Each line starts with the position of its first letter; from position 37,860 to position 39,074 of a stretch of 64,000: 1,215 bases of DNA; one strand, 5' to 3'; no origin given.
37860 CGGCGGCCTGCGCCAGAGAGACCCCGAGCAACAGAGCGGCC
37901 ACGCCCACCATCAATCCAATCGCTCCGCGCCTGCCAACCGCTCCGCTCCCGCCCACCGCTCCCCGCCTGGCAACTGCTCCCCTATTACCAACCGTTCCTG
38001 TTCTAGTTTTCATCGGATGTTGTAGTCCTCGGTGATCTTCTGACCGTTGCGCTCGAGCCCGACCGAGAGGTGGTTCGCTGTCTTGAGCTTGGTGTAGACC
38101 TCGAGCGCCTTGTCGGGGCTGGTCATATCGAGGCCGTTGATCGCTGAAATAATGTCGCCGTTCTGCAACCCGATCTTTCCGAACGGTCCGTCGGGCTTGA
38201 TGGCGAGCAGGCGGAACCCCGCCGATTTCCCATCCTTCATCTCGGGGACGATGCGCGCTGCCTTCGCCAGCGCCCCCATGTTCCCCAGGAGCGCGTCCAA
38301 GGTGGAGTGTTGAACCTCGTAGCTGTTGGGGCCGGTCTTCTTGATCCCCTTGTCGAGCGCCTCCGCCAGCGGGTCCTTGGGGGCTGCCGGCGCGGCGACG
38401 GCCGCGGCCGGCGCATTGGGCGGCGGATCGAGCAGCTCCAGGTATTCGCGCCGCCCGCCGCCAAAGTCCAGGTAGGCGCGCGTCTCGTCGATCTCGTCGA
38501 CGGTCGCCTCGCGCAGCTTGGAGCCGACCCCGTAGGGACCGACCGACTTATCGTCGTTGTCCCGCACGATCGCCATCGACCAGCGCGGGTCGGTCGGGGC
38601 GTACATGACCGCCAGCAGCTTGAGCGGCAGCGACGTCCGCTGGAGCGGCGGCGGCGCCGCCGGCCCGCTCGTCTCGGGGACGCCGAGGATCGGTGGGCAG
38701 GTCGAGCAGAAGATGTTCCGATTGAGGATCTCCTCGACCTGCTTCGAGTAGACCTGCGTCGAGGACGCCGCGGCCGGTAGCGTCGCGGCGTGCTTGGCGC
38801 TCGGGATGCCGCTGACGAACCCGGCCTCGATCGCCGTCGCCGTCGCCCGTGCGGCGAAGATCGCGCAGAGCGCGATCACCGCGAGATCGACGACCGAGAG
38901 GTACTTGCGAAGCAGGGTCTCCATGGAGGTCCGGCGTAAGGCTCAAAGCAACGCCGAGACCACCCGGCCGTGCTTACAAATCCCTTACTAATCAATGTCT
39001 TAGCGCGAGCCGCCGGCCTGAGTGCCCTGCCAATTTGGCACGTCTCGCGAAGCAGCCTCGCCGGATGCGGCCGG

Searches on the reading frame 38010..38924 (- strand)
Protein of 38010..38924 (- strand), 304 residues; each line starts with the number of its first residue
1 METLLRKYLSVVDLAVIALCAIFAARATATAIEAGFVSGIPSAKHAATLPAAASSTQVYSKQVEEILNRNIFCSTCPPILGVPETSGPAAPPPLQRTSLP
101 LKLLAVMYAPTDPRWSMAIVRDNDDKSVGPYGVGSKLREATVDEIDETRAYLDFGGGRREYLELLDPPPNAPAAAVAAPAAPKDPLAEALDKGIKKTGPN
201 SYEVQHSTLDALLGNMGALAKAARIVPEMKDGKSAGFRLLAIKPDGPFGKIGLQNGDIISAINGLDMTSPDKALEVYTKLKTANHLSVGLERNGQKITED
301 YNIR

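Call 32: find_encoding_contigs(protein=window:38010-38924:-, flank=10000, max_places=6)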
Protein window:38010-38924:- (304 aa): no gene with exactly this product is on record in the collection.
